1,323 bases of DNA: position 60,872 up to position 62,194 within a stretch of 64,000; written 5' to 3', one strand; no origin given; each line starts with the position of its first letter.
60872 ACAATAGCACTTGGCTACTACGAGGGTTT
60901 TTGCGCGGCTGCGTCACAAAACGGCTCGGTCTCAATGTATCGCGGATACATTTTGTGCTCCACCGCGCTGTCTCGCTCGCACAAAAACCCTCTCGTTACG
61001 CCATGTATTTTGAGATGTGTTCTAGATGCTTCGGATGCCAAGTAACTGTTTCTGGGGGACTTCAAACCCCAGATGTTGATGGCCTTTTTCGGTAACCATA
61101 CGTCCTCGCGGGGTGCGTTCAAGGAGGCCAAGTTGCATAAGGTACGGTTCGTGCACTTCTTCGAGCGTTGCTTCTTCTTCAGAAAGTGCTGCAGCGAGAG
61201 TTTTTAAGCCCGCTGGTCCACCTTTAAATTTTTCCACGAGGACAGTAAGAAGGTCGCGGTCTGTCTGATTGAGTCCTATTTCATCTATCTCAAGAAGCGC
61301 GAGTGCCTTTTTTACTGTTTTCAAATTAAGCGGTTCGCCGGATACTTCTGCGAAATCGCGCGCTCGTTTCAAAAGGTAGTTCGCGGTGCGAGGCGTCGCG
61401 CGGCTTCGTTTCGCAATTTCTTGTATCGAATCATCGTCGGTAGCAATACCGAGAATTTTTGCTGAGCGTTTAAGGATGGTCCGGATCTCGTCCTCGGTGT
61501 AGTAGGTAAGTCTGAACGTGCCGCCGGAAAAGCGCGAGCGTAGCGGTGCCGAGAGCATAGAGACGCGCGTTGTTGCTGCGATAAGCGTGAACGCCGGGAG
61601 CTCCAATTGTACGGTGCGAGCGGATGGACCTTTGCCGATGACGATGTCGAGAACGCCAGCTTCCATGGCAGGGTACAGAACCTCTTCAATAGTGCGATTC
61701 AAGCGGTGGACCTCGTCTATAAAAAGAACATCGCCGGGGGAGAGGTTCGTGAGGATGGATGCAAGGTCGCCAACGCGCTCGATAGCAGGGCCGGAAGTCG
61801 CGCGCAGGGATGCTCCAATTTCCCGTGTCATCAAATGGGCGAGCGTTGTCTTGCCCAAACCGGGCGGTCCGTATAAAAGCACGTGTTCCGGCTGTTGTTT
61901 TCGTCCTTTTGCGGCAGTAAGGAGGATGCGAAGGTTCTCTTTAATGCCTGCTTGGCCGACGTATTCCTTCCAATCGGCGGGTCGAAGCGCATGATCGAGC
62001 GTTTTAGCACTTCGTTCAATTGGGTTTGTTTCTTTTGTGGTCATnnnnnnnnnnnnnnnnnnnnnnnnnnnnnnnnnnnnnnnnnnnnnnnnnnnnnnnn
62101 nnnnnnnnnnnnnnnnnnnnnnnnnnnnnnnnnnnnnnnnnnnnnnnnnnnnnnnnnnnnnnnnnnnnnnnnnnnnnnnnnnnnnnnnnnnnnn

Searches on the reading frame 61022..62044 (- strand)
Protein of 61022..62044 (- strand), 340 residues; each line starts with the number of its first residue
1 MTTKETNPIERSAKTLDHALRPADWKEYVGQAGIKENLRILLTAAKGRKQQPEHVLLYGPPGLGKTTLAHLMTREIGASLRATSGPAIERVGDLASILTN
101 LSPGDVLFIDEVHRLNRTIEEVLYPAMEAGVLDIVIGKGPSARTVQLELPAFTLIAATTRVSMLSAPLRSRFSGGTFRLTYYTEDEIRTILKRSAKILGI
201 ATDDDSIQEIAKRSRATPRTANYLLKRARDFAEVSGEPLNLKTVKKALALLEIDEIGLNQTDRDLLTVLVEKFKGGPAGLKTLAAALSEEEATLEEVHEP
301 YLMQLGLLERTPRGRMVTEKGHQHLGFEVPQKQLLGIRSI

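Call 13: find_related_loci(query=window:61022-62044:-, collection=genome_contigs, flank=3000)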
Query window:61022-62044:- (340 aa) in genome_contigs; peptide patterns used: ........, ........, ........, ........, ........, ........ (x = any residue, [..] = any of these).
600 stretches matched a pattern (row limit reached: there are more); 599 encode a relative of the query (tblastn E <= 1e-3); the best 80 are kept; 80 distinct loci.
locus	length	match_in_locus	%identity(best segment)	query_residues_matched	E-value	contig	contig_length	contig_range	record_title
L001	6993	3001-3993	81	3-333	0e+0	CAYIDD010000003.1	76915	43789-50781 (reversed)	MAG TPA_asm: uncultured Candidatus Saccharibacteria bacterium isolate ERP119705_co18_166 genome assembly, contig: NODE_2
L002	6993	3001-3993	81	3-333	5e-180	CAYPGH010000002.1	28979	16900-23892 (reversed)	MAG TPA_asm: uncultured Candidatus Saccharibacteria bacterium isolate SRP050083_co2_53 genome assembly, contig: NODE_100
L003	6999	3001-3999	79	1-333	2e-177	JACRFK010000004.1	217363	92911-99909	MAG: Candidatus Kaiserbacteria bacterium isolate NC_groundwater_1723_Pr3_B-0.1um_55_32 SR-2_scaffold_141_1385756, whole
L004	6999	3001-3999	69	1-332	6e-158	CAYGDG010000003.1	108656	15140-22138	MAG TPA_asm: uncultured Candidatus Saccharibacteria bacterium isolate ERP113451_co1_245 genome assembly, contig: NODE_84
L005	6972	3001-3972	69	10-333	5e-151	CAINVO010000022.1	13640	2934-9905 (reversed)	uncultured bacterium isolate C24_bin-2235 genome assembly, contig: bin-2235:22/45, whole genome shotgun sequence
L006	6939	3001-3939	70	16-328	2e-150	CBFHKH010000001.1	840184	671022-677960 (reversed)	MAG: Minisyncoccia bacterium isolate AGTU_16_bin_21_orig genome assembly, contig: AGTU_16_bin_21_orig_AGTU_16_c_00000000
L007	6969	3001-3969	68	3-325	6e-148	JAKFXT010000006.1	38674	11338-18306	MAG: Patescibacteria group bacterium isolate ND4_Bin_14 ND4_0000041, whole genome shotgun sequence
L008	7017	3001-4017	67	2-335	5e-148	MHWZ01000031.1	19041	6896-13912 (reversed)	MAG: Candidatus Zambryskibacteria bacterium RIFOXYD2_FULL_43_10 rifoxyd2_full_scaffold_409, whole genome shotgun sequenc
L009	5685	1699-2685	65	7-335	2e-146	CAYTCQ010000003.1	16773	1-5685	MAG TPA_asm: uncultured Candidatus Saccharibacteria bacterium isolate SRP135725_co1_32 genome assembly, contig: NODE_447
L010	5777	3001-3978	65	1-328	4e-146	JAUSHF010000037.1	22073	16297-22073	MAG: bacterium isolate E14_metabat.bin.175 E14_k141_1316841, whole genome shotgun sequence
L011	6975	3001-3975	63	2-326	2e-141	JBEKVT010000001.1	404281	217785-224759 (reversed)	MAG: Minisyncoccia bacterium isolate SPRUCE 610 SPRUCE_610_1, whole genome shotgun sequence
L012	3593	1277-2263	64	2-325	2e-143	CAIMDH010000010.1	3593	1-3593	uncultured bacterium isolate ErkenSummer_bin-2863 genome assembly, contig: bin-2863:010/147, whole genome shotgun sequen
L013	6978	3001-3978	57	7-332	1e-122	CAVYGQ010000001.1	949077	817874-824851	MAG: Candidatus Doudnabacteria bacterium isolate MFD03726.bin.1.74 genome assembly, contig: contig_17402, whole genome s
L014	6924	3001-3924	60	20-327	5e-122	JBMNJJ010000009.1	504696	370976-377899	MAG: Peptococcia bacterium isolate SBF912LR0HQ0032 contig_9039, whole genome shotgun sequence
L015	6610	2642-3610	60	16-335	3e-121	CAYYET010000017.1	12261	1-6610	MAG TPA_asm: uncultured Bdellovibrionales bacterium isolate SRP135725_co1_601 genome assembly, contig: NODE_7154_length_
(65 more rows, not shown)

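Call 49: find_homologous_proteins(query=window:61022-62044:-, max_evalue=1e-100)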
Query window:61022-62044:- (340 aa): 7911 proteins with E <= 1e-100 among 8000 candidates; the best 120 are listed.
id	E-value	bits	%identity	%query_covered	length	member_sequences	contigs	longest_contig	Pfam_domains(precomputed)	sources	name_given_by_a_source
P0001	2.7e-195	666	92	99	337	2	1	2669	PF06068.20,PF05491.20,PF17864.8,PF00004.36,PF05496.19,PF07728.21,PF01078.28,PF13191.13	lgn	-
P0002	4.8e-195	665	91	99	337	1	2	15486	PF06068.20,PF05491.20,PF17864.8,PF00004.36,PF05496.19,PF07728.21,PF01078.28,PF13191.13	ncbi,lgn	-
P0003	1.3e-191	654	89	99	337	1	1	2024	PF06068.20,PF05491.20,PF17864.8,PF00004.36,PF05496.19,PF07728.21,PF01078.28,PF13191.13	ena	-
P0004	1.4e-189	648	90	99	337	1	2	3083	PF06068.20,PF05491.20,PF17864.8,PF00004.36,PF05496.19,PF07728.21,PF01078.28,PF13191.13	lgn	-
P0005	2.0e-188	644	88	99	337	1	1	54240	PF06068.20,PF05491.20,PF17864.8,PF00004.36,PF05496.19,PF07728.21,PF01078.28,PF13191.13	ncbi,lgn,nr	ncbi:Holliday junction branch migration DNA helicase RuvB [Candidatus Kaiserbacteria bacterium]|nr:H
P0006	5.3e-185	633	88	96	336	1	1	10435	PF06068.20,PF05491.20,PF17864.8,PF00004.36,PF05496.19,PF07728.21,PF01078.28,PF13191.13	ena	-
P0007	6.4e-185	632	87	98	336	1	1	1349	PF06068.20,PF05491.20,PF17864.8,PF00004.36,PF05496.19,PF07728.21,PF01078.28,PF13191.13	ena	-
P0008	3.3e-184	630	85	99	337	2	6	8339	PF06068.20,PF05491.20,PF17864.8,PF00004.36,PF05496.19,PF07728.21,PF01078.28,PF13191.13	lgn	-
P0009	1.5e-183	628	86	99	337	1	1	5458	PF06068.20,PF05491.20,PF17864.8,PF00004.36,PF13401.13,PF05496.19,PF07728.21,PF01078.28,PF13191.13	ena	-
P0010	1.0e-182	625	91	94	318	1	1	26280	PF06068.20,PF05491.20,PF17864.8,PF00004.36,PF05496.19,PF07728.21,PF01078.28,PF13191.13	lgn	-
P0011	6.5e-182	622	85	99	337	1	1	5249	PF06068.20,PF05491.20,PF17864.8,PF00004.36,PF05496.19,PF07728.21,PF01078.28,PF13191.13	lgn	-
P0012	1.3e-181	621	87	96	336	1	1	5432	PF06068.20,PF05491.20,PF17864.8,PF00004.36,PF05496.19,PF07728.21,PF01078.28,PF13191.13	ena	-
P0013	1.4e-180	618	86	99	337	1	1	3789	PF06068.20,PF05491.20,PF17864.8,PF00004.36,PF05496.19,PF07728.21,PF13191.13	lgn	-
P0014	6.2e-179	613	84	98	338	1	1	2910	PF05491.20,PF17864.8,PF00004.36,PF05496.19,PF07728.21,PF01078.28,PF13191.13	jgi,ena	-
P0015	1.1e-177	609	86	95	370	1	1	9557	PF06068.20,PF05491.20,PF17864.8,PF00004.36,PF05496.19,PF07728.21,PF13191.13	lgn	-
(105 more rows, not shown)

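Call 50: find_encoding_contigs(protein=P0002, flank=2000, max_places=4)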
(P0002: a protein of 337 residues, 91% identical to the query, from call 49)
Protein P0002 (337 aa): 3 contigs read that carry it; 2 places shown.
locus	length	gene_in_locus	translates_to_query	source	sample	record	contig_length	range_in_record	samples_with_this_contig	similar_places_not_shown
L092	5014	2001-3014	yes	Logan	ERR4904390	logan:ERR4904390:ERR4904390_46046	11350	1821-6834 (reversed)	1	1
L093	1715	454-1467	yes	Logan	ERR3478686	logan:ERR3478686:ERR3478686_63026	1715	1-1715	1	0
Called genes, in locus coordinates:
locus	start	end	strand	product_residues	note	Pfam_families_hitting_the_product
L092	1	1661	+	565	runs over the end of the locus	PF05157:MshEN, PF00437:T2SSE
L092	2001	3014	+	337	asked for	PF05496:RuvB_N, PF06068:TIP49 (faint), PF01078:Mg_chelatase (faint), PF13191:AAA_16 (faint), PF00004:AAA, PF07728:AAA_5, PF17864:AAA_lid_4, PF05491:WHD_RuvB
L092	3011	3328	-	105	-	PF10755:DUF2585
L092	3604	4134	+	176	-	PF20772:TACO1_YebC_N, PF01709:Transcrip_reg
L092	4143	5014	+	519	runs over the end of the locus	-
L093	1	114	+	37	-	?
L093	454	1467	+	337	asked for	PF05496:RuvB_N, PF06068:TIP49 (faint), PF01078:Mg_chelatase (faint), PF13191:AAA_16 (faint), PF00004:AAA, PF07728:AAA_5, PF17864:AAA_lid_4, PF05491:WHD_RuvB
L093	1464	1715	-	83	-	?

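Call 51: find_encoding_contigs(protein=P0005, flank=2000, max_places=4)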
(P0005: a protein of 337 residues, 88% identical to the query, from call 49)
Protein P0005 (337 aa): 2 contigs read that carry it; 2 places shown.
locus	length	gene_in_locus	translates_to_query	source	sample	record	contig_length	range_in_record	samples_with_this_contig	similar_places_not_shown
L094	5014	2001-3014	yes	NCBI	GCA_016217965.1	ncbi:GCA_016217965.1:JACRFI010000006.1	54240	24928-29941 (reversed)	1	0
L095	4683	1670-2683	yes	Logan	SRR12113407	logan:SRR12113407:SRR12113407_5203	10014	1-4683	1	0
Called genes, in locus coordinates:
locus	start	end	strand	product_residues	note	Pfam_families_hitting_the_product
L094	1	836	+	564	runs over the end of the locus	PF05157:MshEN, PF00437:T2SSE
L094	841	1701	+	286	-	-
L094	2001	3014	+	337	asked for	PF05496:RuvB_N, PF06068:TIP49 (faint), PF01078:Mg_chelatase (faint), PF13191:AAA_16 (faint), PF00004:AAA, PF07728:AAA_5, PF17864:AAA_lid_4, PF05491:WHD_RuvB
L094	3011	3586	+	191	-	-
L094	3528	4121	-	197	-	PF10755:DUF2585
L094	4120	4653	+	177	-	PF20772:TACO1_YebC_N, PF01709:Transcrip_reg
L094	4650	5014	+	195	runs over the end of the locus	-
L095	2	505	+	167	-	?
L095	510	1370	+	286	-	-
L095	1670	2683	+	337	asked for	PF05496:RuvB_N, PF06068:TIP49 (faint), PF01078:Mg_chelatase (faint), PF13191:AAA_16 (faint), PF00004:AAA, PF07728:AAA_5, PF17864:AAA_lid_4, PF05491:WHD_RuvB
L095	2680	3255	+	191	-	-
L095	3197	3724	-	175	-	PF10755:DUF2585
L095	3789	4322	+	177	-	PF20772:TACO1_YebC_N, PF01709:Transcrip_reg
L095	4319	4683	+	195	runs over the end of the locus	-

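Call 52: find_encoding_contigs(protein=P0010, flank=2000, max_places=4)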
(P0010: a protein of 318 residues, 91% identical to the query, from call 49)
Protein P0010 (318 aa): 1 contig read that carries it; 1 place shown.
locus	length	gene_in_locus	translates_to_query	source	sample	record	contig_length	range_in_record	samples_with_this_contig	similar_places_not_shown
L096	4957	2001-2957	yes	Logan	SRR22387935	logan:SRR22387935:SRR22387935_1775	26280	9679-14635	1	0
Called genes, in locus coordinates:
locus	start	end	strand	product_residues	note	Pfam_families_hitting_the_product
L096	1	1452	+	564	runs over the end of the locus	PF05157:MshEN (weak), PF00437:T2SSE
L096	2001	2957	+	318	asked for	PF01078:Mg_chelatase (faint), PF05496:RuvB_N, PF06068:TIP49 (faint), PF13191:AAA_16 (weak), PF00004:AAA, PF07728:AAA_5, PF17864:AAA_lid_4, PF05491:WHD_RuvB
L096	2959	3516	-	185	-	PF10755:DUF2585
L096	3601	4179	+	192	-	PF20772:TACO1_YebC_N, PF01709:Transcrip_reg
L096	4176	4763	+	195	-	PF13302:Acetyltransf_3, PF00583:Acetyltransf_1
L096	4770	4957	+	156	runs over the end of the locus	PF02075:RuvC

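Call 55: find_homologous_proteins(query=L006:3001-3939:+, max_evalue=1e-80)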
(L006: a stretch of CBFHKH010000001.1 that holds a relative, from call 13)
Query L006:3001-3939:+ (313 aa): 7995 proteins with E <= 1e-80 among 8000 candidates; the best 120 are listed.
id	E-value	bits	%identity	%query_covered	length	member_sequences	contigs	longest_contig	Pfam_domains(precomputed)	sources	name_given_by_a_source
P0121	4.5e-199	678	100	100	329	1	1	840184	PF13173.13,PF05491.20,PF17864.8,PF00493.30,PF00004.36,PF05496.19,PF07728.21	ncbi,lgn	-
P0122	3.0e-194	662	97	100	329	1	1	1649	PF13173.13,PF05491.20,PF17864.8,PF00493.30,PF00004.36,PF05496.19,PF07728.21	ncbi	-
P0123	3.2e-192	656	96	100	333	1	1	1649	PF13173.13,PF05491.20,PF17864.8,PF00004.36,PF05496.19,PF07728.21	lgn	-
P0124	5.0e-191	652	95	100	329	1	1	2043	PF05491.20,PF17864.8,PF00493.30,PF00004.36,PF05496.19,PF07728.21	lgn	-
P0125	2.6e-190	649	95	100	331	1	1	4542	PF13173.13,PF05491.20,PF17864.8,PF00493.30,PF00004.36,PF05496.19,PF07728.21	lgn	-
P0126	1.9e-189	647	95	100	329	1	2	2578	PF05491.20,PF17864.8,PF00493.30,PF00004.36,PF05496.19,PF07728.21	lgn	-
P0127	2.0e-189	647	95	100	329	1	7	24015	PF05491.20,PF17864.8,PF00004.36,PF05496.19,PF07728.21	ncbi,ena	-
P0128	6.6e-189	645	95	100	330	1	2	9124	PF13173.13,PF05491.20,PF17864.8,PF00004.36,PF05496.19,PF07728.21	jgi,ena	-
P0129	8.8e-189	644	94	100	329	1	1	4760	PF05491.20,PF17864.8,PF00004.36,PF05496.19,PF07728.21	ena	-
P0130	9.9e-189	644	94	100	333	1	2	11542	PF13173.13,PF05491.20,PF17864.8,PF00493.30,PF00004.36,PF05496.19,PF07728.21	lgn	-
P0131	7.3e-188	641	94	100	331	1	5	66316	PF13173.13,PF05491.20,PF17864.8,PF00004.36,PF05496.19,PF07728.21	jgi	jgi:Holliday junction DNA helicase RuvB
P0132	1.1e-187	641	94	100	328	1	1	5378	PF05491.20,PF17864.8,PF00493.30,PF00004.36,PF05496.19,PF07728.21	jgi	jgi:Holliday junction DNA helicase RuvB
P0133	1.3e-187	641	92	100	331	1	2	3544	PF13173.13,PF05491.20,PF17864.8,PF00493.30,PF00004.36,PF05496.19,PF07728.21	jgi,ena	jgi:Holliday junction DNA helicase RuvB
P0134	1.5e-187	640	94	100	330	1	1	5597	PF06068.20,PF05491.20,PF17864.8,PF00004.36,PF05496.19,PF07728.21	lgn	-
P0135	2.9e-187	639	92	100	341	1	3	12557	PF13173.13,PF05491.20,PF17864.8,PF00493.30,PF00004.36,PF05496.19,PF07728.21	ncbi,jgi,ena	-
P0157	6.1e-186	635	92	100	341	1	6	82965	PF13173.13,PF05491.20,PF17864.8,PF00910.29,PF00004.36,PF05496.19,PF07728.21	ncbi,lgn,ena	-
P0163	8.2e-186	635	91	100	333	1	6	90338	PF13173.13,PF05491.20,PF17864.8,PF00004.36,PF05496.19,PF07728.21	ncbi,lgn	-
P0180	8.8e-185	631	91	100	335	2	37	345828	PF13173.13,PF05491.20,PF17864.8,PF00493.30,PF00004.36,PF05496.19,PF07728.21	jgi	jgi:Holliday junction DNA helicase RuvB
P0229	6.7e-182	622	90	100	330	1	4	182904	PF05491.20,PF17864.8,PF00004.36,PF05496.19,PF07728.21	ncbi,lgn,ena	ncbi:MAG: Holliday junction branch migration DNA helicase RuvB [Patescibacteria group bacterium]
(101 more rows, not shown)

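Call 56: find_encoding_contigs(protein=P0180, flank=1200, max_places=10)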
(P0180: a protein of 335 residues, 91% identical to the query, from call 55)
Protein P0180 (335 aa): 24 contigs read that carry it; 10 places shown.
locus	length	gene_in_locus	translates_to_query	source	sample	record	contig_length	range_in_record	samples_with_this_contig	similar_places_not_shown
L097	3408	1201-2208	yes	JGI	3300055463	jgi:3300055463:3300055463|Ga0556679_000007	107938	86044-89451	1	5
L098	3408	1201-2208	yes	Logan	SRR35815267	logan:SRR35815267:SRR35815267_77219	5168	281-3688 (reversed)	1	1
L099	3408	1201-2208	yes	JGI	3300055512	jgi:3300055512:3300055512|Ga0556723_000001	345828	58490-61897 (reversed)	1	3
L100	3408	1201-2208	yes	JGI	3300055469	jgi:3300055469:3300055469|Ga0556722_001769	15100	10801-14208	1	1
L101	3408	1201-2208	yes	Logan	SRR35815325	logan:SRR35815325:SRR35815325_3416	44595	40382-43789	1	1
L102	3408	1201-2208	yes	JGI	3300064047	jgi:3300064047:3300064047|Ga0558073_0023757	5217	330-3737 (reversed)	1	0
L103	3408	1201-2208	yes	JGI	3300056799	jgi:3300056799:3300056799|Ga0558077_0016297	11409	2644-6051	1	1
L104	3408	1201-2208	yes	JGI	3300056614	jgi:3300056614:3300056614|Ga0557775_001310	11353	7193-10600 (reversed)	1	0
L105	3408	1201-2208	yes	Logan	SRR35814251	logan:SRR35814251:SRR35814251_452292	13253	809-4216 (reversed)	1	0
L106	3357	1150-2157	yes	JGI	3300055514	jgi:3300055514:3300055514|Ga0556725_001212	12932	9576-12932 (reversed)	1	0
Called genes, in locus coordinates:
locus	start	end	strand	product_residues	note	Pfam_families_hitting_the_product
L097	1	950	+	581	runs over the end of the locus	PF00437:T2SSE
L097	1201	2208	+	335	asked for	PF00493:MCM (faint), PF05496:RuvB_N, PF00004:AAA, PF07728:AAA_5, PF13173:AAA_14 (faint), PF17864:AAA_lid_4, PF05491:WHD_RuvB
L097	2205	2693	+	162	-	PF02075:RuvC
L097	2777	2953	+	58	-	-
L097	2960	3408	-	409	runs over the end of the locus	PF00579:tRNA-synt_1b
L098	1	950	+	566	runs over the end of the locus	PF00437:T2SSE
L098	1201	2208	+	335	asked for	PF00493:MCM (faint), PF05496:RuvB_N, PF00004:AAA, PF07728:AAA_5, PF13173:AAA_14 (faint), PF17864:AAA_lid_4, PF05491:WHD_RuvB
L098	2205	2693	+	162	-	PF02075:RuvC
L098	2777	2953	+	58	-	-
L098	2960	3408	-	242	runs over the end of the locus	PF00579:tRNA-synt_1b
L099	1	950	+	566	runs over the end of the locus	PF00437:T2SSE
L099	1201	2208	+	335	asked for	PF00493:MCM (faint), PF05496:RuvB_N, PF00004:AAA, PF07728:AAA_5, PF13173:AAA_14 (faint), PF17864:AAA_lid_4, PF05491:WHD_RuvB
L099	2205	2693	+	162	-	PF02075:RuvC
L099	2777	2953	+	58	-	-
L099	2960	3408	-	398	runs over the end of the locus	PF00579:tRNA-synt_1b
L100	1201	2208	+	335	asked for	PF00493:MCM (faint), PF05496:RuvB_N, PF00004:AAA, PF07728:AAA_5, PF13173:AAA_14 (faint), PF17864:AAA_lid_4, PF05491:WHD_RuvB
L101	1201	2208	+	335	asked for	PF00493:MCM (faint), PF05496:RuvB_N, PF00004:AAA, PF07728:AAA_5, PF13173:AAA_14 (faint), PF17864:AAA_lid_4, PF05491:WHD_RuvB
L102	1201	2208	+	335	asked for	PF00493:MCM (faint), PF05496:RuvB_N, PF00004:AAA, PF07728:AAA_5, PF13173:AAA_14 (faint), PF17864:AAA_lid_4, PF05491:WHD_RuvB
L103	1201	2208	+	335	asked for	PF00493:MCM (faint), PF05496:RuvB_N, PF00004:AAA, PF07728:AAA_5, PF13173:AAA_14 (faint), PF17864:AAA_lid_4, PF05491:WHD_RuvB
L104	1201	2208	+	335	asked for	PF00493:MCM (faint), PF05496:RuvB_N, PF00004:AAA, PF07728:AAA_5, PF13173:AAA_14 (faint), PF17864:AAA_lid_4, PF05491:WHD_RuvB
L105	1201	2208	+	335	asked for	PF00493:MCM (faint), PF05496:RuvB_N, PF00004:AAA, PF07728:AAA_5, PF13173:AAA_14 (faint), PF17864:AAA_lid_4, PF05491:WHD_RuvB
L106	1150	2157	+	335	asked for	PF00493:MCM (faint), PF05496:RuvB_N, PF00004:AAA, PF07728:AAA_5, PF13173:AAA_14 (faint), PF17864:AAA_lid_4, PF05491:WHD_RuvB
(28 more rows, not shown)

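Call 57: find_encoding_contigs(protein=P0157, flank=1200, max_places=6)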
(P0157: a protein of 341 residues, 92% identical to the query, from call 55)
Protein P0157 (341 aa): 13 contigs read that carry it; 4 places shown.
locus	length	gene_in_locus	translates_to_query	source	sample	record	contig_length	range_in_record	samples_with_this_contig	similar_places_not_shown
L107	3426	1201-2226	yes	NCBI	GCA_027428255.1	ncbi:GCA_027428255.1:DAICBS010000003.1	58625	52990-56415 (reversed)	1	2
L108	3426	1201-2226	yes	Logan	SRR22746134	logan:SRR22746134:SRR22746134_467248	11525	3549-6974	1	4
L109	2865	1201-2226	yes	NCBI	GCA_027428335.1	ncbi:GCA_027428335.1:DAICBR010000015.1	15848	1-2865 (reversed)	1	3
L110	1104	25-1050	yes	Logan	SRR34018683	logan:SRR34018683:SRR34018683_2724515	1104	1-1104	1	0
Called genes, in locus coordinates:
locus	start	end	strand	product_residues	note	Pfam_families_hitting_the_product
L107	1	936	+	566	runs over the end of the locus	PF05157:MshEN (weak), PF00437:T2SSE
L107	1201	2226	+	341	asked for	PF00910:RNA_helicase (faint), PF05496:RuvB_N, PF00004:AAA, PF07728:AAA_5, PF13173:AAA_14 (faint), PF17864:AAA_lid_4, PF05491:WHD_RuvB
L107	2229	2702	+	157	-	PF02075:RuvC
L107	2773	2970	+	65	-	-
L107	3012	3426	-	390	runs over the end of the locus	PF00579:tRNA-synt_1b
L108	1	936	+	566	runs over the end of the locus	PF05157:MshEN (weak), PF00437:T2SSE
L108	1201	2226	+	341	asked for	PF00910:RNA_helicase (faint), PF05496:RuvB_N, PF00004:AAA, PF07728:AAA_5, PF13173:AAA_14 (faint), PF17864:AAA_lid_4, PF05491:WHD_RuvB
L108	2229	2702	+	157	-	PF02075:RuvC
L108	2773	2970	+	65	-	-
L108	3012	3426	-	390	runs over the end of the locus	PF00579:tRNA-synt_1b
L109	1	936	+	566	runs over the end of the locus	PF05157:MshEN (weak), PF00437:T2SSE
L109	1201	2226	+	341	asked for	PF00910:RNA_helicase (faint), PF05496:RuvB_N, PF00004:AAA, PF07728:AAA_5, PF13173:AAA_14 (faint), PF17864:AAA_lid_4, PF05491:WHD_RuvB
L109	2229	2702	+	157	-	PF02075:RuvC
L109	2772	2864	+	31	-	?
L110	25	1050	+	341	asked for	PF00910:RNA_helicase (faint), PF05496:RuvB_N, PF00004:AAA, PF07728:AAA_5, PF13173:AAA_14 (faint), PF17864:AAA_lid_4, PF05491:WHD_RuvB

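Call 58: find_encoding_contigs(protein=P0163, flank=1200, max_places=6)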
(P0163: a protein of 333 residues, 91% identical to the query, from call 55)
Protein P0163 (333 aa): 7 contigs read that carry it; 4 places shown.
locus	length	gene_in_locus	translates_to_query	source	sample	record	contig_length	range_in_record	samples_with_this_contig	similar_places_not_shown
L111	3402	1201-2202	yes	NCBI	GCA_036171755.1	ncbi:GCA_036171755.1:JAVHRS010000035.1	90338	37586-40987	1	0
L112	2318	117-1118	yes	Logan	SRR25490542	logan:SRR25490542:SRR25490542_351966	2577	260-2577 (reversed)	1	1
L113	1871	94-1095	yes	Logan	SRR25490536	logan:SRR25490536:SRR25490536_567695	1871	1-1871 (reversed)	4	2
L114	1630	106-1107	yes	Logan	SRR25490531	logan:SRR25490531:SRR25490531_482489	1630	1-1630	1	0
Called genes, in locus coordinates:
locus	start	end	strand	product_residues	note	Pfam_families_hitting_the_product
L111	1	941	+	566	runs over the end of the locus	PF05157:MshEN (weak), PF00437:T2SSE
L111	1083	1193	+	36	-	-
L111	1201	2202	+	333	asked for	PF05496:RuvB_N, PF13173:AAA_14 (faint), PF00004:AAA, PF07728:AAA_5, PF17864:AAA_lid_4, PF05491:WHD_RuvB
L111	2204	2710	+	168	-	PF02075:RuvC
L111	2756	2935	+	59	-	-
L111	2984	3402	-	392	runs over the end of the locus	PF00579:tRNA-synt_1b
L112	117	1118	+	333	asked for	PF05496:RuvB_N, PF13173:AAA_14 (faint), PF00004:AAA, PF07728:AAA_5, PF17864:AAA_lid_4, PF05491:WHD_RuvB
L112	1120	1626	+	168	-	PF02075:RuvC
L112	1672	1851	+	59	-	-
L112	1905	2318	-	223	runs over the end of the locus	?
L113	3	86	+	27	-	?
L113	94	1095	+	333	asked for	PF05496:RuvB_N, PF13173:AAA_14 (faint), PF00004:AAA, PF07728:AAA_5, PF17864:AAA_lid_4, PF05491:WHD_RuvB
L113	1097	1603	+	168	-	PF02075:RuvC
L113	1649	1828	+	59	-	-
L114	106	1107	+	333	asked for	PF05496:RuvB_N, PF13173:AAA_14 (faint), PF00004:AAA, PF07728:AAA_5, PF17864:AAA_lid_4, PF05491:WHD_RuvB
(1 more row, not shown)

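Call 59: find_encoding_contigs(protein=P0229, flank=1200, max_places=6)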
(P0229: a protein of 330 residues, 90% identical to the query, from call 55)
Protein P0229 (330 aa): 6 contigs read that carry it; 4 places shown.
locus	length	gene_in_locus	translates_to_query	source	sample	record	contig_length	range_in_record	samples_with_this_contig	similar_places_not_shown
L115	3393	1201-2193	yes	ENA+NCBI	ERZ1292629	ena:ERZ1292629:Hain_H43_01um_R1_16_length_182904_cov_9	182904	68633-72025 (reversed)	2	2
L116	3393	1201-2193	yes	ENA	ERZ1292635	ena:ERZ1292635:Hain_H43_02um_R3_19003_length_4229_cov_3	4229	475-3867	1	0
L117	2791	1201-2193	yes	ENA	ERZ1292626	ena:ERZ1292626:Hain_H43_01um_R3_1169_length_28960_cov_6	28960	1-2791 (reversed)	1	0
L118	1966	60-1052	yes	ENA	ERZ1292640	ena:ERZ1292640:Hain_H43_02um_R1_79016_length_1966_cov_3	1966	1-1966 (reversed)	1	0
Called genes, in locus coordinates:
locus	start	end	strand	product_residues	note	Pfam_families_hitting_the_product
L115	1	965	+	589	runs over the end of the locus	PF05157:MshEN (weak), PF00437:T2SSE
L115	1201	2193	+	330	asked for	PF05496:RuvB_N, PF07728:AAA_5, PF00004:AAA, PF17864:AAA_lid_4, PF05491:WHD_RuvB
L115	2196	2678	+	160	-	PF02075:RuvC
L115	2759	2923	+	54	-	-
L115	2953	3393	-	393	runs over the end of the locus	PF00579:tRNA-synt_1b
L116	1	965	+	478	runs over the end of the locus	?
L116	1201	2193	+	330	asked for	PF05496:RuvB_N, PF07728:AAA_5, PF00004:AAA, PF17864:AAA_lid_4, PF05491:WHD_RuvB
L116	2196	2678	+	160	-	PF02075:RuvC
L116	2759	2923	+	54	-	-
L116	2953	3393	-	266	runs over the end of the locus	?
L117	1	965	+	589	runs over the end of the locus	PF05157:MshEN (weak), PF00437:T2SSE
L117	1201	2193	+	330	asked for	PF05496:RuvB_N, PF07728:AAA_5, PF00004:AAA, PF17864:AAA_lid_4, PF05491:WHD_RuvB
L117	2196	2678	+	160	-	PF02075:RuvC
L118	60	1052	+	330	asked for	PF05496:RuvB_N, PF07728:AAA_5, PF00004:AAA, PF17864:AAA_lid_4, PF05491:WHD_RuvB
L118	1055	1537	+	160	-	PF02075:RuvC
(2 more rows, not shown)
